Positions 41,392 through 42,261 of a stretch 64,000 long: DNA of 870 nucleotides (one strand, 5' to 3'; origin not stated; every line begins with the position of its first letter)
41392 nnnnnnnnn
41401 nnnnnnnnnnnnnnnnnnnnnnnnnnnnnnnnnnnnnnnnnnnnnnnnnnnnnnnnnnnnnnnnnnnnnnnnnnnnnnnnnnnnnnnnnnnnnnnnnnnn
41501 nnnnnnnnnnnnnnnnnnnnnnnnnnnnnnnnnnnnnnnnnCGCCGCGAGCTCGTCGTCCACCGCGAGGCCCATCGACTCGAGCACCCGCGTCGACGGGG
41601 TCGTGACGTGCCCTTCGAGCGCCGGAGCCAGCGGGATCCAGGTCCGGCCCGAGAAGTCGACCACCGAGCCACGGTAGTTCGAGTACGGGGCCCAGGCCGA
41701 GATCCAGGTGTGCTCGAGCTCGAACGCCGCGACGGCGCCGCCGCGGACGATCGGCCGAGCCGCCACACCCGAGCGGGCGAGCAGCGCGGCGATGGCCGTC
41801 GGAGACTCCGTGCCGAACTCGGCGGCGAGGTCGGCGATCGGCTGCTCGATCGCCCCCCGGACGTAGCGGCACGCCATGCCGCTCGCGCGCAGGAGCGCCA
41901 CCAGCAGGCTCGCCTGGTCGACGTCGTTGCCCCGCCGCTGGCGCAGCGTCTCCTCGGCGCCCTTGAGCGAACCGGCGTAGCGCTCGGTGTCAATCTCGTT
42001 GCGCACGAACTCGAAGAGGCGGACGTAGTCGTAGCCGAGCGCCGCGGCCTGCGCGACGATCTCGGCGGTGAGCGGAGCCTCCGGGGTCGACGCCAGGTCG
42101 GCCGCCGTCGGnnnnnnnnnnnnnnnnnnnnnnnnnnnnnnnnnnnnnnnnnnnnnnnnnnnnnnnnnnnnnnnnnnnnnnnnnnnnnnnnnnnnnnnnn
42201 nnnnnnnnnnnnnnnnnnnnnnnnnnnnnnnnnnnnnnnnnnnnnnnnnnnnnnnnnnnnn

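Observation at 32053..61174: Translationally coupled operon: 204-aa secreted protein, 5924-aa surface protein, signal-peptide RHS toxin and immunity - a candidate new giant-adhesin-linked RHS delivery system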

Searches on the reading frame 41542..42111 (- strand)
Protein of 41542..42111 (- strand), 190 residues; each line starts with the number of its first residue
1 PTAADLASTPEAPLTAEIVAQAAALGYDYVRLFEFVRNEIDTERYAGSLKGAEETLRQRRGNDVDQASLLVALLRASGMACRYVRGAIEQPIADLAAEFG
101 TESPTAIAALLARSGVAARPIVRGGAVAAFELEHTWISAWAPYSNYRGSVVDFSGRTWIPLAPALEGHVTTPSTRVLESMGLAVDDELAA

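Call 89: search_solved_structures(query=window:41542-42111:-, max_evalue=10, show_alignments=3)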
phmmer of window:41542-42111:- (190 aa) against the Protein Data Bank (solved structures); distinct sequences matched with E-value up to 10: 1.
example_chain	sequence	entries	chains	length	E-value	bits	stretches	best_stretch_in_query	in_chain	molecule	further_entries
9r2o_A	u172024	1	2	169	1.2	12.3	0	44-100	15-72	N5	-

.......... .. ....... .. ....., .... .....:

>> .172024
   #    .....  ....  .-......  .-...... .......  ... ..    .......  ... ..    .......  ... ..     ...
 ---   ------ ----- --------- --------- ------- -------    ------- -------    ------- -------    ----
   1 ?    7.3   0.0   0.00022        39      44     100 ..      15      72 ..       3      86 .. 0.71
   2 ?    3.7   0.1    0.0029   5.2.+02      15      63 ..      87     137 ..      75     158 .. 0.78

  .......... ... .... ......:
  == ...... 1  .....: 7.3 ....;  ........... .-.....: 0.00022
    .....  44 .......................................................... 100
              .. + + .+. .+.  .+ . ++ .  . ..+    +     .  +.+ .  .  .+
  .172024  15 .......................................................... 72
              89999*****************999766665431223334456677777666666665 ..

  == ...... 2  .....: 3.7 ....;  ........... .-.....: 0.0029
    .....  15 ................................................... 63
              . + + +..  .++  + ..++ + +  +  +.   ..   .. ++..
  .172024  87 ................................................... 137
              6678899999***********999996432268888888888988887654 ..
